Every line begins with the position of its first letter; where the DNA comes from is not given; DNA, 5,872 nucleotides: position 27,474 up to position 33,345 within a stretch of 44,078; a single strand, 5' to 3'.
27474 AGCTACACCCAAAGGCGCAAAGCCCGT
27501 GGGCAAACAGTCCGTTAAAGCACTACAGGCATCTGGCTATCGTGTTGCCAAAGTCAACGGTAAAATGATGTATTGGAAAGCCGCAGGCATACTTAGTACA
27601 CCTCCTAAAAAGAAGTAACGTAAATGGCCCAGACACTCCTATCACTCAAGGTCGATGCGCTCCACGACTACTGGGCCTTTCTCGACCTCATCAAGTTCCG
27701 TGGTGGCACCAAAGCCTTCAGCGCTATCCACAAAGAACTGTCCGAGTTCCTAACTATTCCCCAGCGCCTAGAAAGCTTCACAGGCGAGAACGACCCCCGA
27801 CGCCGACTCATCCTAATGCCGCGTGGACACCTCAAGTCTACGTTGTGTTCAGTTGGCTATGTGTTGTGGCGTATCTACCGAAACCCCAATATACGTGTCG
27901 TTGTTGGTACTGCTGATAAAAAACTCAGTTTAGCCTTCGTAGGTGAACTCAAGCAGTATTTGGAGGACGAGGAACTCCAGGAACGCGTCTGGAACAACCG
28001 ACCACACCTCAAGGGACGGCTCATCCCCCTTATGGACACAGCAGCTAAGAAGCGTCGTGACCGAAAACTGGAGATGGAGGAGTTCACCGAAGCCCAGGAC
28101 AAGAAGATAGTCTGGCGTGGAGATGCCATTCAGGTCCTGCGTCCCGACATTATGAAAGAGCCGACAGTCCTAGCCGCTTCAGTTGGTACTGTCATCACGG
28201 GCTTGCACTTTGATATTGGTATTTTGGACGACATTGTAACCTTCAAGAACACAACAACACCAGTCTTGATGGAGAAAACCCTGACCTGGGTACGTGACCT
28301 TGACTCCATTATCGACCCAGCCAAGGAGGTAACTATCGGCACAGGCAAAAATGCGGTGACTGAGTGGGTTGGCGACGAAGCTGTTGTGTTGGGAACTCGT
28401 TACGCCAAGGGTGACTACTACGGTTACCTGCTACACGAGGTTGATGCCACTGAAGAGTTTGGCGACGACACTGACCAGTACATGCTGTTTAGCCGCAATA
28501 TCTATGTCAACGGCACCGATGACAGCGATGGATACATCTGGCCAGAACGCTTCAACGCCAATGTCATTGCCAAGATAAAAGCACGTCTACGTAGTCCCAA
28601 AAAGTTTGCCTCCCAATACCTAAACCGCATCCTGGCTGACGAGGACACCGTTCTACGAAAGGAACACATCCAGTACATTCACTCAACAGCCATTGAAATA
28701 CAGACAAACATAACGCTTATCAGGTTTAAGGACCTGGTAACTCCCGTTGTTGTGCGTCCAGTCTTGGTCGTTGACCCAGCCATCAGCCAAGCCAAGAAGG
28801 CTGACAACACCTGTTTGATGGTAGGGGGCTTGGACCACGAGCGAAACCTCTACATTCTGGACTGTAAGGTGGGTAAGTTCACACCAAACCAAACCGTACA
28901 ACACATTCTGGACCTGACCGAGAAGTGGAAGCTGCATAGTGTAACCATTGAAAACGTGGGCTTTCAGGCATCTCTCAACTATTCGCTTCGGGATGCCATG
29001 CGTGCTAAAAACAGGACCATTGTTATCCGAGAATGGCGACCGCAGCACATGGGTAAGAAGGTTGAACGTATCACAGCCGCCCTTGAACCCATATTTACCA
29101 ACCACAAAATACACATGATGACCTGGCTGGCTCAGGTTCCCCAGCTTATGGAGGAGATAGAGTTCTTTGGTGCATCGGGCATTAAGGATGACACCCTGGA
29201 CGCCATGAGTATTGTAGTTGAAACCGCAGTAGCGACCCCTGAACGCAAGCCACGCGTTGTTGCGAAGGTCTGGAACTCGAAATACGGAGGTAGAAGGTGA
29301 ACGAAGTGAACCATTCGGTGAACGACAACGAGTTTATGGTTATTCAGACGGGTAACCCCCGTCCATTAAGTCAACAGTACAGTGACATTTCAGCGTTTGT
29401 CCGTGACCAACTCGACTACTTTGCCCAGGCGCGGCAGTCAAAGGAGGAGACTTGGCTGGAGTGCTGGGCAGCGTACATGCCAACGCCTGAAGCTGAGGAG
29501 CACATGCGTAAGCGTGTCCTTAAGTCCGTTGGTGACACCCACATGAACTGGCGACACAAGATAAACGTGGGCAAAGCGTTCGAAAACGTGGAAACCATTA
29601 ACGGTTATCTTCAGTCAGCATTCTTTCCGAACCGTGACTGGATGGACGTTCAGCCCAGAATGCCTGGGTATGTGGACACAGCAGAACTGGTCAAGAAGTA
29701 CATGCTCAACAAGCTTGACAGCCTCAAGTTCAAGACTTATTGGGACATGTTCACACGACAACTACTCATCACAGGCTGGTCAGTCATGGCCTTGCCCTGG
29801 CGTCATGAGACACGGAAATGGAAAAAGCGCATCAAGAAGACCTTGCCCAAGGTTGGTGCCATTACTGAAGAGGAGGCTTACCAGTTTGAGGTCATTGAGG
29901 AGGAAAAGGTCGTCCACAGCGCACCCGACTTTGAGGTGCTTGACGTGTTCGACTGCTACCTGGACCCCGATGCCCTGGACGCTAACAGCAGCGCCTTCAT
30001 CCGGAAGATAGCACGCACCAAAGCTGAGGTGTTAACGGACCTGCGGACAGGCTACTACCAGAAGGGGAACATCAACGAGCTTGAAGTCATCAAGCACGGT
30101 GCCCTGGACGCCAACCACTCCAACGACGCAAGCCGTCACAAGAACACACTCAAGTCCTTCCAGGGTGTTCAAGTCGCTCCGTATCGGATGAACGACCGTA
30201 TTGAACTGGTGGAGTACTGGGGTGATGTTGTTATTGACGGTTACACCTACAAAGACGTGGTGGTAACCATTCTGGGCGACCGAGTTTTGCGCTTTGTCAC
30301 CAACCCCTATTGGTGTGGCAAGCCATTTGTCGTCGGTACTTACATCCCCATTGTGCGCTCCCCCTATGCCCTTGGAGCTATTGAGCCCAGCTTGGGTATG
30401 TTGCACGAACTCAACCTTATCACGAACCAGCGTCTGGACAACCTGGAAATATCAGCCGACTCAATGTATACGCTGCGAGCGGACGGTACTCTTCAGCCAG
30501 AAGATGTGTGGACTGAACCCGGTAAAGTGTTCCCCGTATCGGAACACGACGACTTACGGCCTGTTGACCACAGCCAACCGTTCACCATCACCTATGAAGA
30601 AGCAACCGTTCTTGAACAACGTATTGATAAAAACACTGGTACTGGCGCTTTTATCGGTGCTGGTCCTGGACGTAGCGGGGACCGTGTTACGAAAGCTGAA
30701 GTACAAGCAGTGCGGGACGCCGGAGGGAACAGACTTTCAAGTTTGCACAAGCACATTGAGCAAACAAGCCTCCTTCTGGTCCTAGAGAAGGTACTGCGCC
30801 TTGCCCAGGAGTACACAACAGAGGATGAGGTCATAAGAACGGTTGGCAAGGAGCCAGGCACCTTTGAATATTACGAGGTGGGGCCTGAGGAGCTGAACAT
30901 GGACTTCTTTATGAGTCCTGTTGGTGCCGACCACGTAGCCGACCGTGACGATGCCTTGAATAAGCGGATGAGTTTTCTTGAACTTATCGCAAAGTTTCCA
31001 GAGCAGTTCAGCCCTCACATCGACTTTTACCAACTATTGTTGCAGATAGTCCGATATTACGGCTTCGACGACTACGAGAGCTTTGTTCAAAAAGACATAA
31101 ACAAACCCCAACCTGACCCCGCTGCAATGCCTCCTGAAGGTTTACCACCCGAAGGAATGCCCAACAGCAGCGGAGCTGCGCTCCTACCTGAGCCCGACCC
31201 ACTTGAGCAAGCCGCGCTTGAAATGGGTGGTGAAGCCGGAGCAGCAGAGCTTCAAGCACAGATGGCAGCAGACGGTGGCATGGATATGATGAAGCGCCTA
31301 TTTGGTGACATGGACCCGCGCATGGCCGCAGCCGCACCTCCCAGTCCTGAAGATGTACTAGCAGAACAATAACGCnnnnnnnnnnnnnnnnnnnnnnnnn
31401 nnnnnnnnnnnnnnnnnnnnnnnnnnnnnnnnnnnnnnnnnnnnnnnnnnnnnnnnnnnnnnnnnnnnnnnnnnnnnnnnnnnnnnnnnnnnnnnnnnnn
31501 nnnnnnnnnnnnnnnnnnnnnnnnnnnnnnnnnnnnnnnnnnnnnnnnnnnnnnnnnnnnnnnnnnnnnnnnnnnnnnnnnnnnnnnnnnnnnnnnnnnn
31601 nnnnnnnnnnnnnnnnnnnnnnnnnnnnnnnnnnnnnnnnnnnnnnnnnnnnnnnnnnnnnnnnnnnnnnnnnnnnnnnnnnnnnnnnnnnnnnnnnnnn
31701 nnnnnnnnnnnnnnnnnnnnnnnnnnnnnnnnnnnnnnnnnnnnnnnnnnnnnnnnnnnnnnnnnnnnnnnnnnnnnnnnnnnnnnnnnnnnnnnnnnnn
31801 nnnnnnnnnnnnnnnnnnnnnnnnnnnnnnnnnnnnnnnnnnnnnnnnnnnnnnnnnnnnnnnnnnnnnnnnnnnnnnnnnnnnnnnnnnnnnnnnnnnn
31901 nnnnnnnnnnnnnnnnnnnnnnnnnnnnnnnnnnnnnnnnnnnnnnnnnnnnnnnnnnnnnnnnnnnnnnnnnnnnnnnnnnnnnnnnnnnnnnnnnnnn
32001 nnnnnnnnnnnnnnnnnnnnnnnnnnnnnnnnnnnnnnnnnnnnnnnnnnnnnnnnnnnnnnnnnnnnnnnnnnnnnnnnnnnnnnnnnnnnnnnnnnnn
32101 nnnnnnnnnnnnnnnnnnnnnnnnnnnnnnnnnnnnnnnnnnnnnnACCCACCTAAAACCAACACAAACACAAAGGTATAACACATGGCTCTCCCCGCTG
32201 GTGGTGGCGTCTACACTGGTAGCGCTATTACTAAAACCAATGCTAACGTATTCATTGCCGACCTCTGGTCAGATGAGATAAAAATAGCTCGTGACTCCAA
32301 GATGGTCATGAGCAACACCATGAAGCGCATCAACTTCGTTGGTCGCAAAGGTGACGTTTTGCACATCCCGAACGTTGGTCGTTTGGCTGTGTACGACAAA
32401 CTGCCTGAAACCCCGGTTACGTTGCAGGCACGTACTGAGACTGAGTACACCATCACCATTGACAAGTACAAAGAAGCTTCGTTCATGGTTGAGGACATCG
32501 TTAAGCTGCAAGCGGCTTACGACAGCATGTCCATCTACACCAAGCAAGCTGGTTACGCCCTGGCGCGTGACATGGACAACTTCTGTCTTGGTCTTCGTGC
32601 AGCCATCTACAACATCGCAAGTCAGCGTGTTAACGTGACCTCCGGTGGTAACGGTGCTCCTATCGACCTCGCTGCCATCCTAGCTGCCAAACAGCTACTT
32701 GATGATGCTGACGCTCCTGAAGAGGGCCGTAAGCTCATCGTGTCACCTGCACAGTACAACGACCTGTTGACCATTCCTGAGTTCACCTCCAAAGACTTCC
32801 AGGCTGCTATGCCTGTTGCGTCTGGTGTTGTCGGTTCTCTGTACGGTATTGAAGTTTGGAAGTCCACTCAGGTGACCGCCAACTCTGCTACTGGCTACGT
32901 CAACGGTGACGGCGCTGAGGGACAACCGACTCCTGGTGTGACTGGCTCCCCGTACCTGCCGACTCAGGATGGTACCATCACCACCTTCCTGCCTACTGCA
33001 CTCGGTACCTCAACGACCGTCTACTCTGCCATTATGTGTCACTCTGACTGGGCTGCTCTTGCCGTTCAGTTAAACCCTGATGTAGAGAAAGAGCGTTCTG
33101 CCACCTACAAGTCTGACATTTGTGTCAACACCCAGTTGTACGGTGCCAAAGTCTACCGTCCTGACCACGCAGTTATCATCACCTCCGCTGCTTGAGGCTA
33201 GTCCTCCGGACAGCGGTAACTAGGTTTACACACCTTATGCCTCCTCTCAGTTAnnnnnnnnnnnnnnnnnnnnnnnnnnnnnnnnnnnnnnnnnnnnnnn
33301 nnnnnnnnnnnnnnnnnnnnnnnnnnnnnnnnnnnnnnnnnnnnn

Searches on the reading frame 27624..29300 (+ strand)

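Call 58: search_protein_families(library=phrogs, proteins=[window:27624-29300:+], max_evalue=0.00001)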
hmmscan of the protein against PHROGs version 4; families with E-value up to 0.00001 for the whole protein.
window:27624-29300:+ (558 aa): 5 families
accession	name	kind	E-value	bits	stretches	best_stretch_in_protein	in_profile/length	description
phrog_38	-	head and packaging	2.1e-83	282.3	1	12-550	269-723/760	terminase large subunit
phrog_20726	-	unknown function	1.2e-18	68.5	1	381-556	5-193/199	-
phrog_5573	-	head and packaging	1.2e-13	52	1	304-541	26-240/250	terminase large subunit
phrog_4758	-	head and packaging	1e-09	39.1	0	47-118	47-117/243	terminase large subunit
phrog_17672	-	head and packaging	4.4e-06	26.9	0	58-96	65-102/395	terminase large subunit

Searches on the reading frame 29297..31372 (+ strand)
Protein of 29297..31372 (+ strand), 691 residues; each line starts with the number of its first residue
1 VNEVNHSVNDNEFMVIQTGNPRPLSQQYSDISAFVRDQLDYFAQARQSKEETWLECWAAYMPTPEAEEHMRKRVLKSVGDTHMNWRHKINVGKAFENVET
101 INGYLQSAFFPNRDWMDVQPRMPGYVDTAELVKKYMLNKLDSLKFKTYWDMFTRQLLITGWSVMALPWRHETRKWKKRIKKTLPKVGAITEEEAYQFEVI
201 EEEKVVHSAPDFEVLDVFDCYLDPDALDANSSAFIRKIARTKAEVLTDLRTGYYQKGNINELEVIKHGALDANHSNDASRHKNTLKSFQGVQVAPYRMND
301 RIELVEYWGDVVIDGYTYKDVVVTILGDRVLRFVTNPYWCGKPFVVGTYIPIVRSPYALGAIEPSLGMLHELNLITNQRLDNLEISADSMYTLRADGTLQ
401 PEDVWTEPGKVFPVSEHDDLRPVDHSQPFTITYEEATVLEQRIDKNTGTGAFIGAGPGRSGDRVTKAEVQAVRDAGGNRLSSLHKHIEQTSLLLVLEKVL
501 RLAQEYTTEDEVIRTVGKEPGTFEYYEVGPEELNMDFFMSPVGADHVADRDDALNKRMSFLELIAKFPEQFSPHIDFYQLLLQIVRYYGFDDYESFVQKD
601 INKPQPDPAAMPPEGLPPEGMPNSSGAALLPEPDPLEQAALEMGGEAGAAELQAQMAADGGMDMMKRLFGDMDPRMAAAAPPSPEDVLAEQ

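Call 58: search_protein_families(library=phrogs, proteins=[window:29297-31372:+], max_evalue=0.00001)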
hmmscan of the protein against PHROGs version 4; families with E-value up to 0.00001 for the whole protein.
window:29297-31372:+ (691 aa): 3 families
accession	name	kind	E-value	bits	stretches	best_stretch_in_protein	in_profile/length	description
phrog_332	-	connector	1.2e-69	236.2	1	29-592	8-501/560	head-tail adaptor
phrog_1216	-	head and packaging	1.1e-27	97.9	1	98-619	72-618/714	portal protein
phrog_156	-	head and packaging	3.5e-06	26.7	1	343-656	295-613/681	portal protein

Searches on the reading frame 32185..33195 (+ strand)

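Call 58: search_protein_families(library=phrogs, proteins=[window:32185-33195:+], max_evalue=0.00001)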
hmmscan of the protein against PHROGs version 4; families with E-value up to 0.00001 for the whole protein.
window:32185-33195:+ (336 aa): 4 families
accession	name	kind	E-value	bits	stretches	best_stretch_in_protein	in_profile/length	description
phrog_267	-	head and packaging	4.7e-63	214.7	1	11-335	24-326/410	major head protein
phrog_283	-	head and packaging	9.8e-18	65.6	1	38-255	22-240/385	major head protein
phrog_3437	-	head and packaging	4.1e-14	53.5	1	77-307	64-265/294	major head protein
phrog_544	-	head and packaging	8.2e-08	33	1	39-334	28-273/282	major head protein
